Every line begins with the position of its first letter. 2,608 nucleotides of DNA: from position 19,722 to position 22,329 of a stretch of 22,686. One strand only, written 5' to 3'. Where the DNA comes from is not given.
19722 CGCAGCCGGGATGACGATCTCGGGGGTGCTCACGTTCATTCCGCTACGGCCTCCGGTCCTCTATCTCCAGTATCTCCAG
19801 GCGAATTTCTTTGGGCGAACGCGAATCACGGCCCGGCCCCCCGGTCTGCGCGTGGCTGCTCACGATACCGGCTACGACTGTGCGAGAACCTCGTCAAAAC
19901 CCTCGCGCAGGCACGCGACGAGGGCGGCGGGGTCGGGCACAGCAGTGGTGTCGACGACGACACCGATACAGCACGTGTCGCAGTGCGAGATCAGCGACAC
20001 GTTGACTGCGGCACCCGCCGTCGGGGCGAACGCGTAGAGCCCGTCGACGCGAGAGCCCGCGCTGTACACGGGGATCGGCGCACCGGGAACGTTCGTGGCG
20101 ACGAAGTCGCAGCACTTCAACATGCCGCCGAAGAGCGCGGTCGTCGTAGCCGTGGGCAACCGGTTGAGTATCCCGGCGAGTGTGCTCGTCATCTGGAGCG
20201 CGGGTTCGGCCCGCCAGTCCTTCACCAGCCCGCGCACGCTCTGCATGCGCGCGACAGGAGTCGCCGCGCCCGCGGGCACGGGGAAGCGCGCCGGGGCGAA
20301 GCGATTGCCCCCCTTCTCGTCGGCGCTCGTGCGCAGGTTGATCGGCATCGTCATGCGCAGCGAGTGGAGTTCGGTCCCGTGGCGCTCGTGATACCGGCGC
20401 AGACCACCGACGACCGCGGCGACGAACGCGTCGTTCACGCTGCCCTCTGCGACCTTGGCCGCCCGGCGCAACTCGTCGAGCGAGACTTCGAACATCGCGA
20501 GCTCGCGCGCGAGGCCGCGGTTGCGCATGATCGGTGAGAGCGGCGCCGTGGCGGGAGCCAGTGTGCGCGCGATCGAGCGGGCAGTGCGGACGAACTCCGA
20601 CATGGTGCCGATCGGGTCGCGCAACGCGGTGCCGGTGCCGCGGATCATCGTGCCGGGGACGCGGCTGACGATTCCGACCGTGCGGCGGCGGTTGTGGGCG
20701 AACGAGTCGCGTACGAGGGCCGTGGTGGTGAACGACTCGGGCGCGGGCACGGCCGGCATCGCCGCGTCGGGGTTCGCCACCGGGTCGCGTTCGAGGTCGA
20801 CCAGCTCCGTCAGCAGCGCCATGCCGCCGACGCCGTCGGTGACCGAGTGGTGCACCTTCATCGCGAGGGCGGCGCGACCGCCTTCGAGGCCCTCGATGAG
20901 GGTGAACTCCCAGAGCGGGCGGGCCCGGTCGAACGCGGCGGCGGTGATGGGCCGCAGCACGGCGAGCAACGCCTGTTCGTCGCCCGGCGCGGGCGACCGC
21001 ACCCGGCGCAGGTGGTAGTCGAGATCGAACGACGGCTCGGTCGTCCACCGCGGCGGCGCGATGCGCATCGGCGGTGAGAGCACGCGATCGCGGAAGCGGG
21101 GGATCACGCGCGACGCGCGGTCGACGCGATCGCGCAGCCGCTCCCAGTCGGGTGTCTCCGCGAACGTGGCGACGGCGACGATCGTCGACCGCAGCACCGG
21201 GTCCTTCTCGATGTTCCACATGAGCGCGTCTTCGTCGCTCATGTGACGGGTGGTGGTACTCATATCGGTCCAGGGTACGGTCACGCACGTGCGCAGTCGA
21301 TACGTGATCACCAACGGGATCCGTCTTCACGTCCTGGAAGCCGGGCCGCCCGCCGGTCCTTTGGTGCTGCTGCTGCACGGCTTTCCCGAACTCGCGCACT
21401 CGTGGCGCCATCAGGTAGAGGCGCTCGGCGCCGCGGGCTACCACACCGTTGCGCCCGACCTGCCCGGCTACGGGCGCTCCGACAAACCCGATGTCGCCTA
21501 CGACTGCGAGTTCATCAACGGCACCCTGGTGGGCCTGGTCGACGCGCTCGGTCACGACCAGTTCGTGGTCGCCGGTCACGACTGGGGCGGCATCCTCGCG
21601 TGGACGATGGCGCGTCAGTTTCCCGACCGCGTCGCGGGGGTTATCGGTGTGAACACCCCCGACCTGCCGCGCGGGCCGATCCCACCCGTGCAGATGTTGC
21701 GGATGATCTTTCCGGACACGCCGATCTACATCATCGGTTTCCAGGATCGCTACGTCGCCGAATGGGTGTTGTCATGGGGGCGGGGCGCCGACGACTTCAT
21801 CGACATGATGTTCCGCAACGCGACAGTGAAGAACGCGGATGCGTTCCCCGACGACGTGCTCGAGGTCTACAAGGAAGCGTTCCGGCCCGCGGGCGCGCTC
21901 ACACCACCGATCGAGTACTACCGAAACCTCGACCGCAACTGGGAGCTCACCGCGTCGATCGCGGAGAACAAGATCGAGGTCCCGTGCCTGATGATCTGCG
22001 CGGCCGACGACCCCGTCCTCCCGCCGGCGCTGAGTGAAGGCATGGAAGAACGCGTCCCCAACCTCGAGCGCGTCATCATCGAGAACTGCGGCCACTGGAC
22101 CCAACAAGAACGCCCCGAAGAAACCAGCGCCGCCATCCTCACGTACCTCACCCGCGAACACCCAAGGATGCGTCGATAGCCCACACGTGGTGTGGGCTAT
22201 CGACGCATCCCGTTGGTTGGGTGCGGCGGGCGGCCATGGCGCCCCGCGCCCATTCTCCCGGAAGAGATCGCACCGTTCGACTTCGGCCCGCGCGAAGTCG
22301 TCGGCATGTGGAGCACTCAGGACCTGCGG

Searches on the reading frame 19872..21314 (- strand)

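Call 32: search_protein_families(library=pfam, proteins=[window:19872-21314:-], max_evalue=0.001)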
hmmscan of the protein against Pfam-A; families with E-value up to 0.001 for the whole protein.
window:19872-21314:- (480 aa): 2 families
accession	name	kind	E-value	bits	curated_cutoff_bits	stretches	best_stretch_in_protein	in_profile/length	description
PF03007.21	WS_DGAT_cat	-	3.6e-52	178.2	23.6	1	25-296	1-262/263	Wax ester synthase/diacylglycerol acyltransferase catalytic domain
PF06974.18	WS_DGAT_C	-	5.7e-23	82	20.7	1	336-475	2-143/145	WS/DGAT C-terminal domain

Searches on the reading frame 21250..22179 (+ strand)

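Call 32: search_protein_families(library=pfam, proteins=[window:21250-22179:+], max_evalue=0.001)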
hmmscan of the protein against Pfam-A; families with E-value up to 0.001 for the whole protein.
window:21250-22179:+ (309 aa): 3 families
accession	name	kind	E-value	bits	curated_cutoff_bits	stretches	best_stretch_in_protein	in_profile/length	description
PF00561.26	Abhydrolase_1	-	6.4e-36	124.7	25.8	2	37-156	1-122/245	alpha/beta hydrolase fold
PF12697.13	Abhydrolase_6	-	1.2e-28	101.7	26.3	1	39-294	1-216/217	Alpha/beta hydrolase family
PF12146.15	Hydrolase_4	-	6.3e-14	52.3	27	1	38-137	6-110/239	Serine aminopeptidase, S33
